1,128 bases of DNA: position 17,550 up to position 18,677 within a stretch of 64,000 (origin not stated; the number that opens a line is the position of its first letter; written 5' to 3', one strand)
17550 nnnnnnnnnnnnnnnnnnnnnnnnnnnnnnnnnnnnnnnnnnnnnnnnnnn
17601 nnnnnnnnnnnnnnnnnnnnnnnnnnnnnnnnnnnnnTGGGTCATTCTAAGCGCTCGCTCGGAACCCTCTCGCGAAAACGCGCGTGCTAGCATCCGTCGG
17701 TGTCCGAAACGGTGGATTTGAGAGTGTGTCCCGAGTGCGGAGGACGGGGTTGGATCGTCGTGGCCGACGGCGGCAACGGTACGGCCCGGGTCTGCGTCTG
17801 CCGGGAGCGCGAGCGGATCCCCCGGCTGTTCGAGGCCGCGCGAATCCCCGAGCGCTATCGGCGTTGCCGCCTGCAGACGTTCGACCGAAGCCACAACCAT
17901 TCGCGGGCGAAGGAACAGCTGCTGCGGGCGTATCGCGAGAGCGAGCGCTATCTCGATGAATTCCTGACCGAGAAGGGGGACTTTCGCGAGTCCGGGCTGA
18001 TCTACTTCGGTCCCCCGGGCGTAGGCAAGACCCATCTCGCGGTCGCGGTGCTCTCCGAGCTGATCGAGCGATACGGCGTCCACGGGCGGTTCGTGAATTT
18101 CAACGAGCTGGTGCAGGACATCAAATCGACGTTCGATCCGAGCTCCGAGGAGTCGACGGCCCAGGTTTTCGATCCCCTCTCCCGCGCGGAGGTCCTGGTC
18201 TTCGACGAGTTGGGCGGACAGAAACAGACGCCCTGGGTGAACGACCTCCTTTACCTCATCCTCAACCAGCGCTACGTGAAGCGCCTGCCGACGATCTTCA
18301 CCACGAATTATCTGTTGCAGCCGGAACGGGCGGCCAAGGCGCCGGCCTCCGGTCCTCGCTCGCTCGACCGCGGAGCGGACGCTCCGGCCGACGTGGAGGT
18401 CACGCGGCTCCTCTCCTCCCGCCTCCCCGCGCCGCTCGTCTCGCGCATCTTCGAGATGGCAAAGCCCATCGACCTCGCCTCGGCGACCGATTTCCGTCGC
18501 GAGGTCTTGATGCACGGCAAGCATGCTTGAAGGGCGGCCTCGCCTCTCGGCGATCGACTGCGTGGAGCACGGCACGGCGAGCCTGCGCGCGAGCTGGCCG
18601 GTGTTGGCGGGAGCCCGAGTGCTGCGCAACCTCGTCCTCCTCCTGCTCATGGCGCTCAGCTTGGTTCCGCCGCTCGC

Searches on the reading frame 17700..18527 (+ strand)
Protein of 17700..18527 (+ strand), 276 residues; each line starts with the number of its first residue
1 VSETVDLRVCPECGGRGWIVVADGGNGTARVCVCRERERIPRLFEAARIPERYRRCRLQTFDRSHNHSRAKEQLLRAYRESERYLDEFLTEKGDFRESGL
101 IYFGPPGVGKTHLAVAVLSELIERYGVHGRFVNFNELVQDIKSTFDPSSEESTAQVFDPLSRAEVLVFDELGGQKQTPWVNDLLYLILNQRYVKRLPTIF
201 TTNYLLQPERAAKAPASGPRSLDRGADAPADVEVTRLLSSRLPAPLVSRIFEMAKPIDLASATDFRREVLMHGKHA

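Call 93: search_protein_families(library=pfam, proteins=[window:17700-18527:+], max_evalue=0.01)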
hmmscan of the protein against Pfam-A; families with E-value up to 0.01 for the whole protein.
window:17700-18527:+ (276 aa): 7 families
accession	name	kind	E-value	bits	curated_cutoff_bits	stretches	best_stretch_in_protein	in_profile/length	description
PF01695.23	IstB_IS21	-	3.9e-15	56.4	24.1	1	97-204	92-194/238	IstB-like ATP binding protein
PF00004.35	AAA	-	6.1e-07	30.4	21.2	1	101-208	2-114/131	ATPase family associated with various cellular activities (AAA)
PF00910.28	RNA_helicase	-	0.00069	20.5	21.5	1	101-190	2-78/105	RNA helicase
PF13191.12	AAA_16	-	0.0022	19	32.6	1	85-161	12-95/167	AAA ATPase domain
PF06745.19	ATPase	-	0.0024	17.7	26.6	1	84-145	7-67/231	KaiC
PF20720.3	nSTAND3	-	0.0031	17.7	27.2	1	101-151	21-67/155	Novel STAND NTPase 3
PF05496.18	RuvB_N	-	0.0084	16.3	27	0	100-122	36-58/159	Holliday junction DNA helicase RuvB P-loop domain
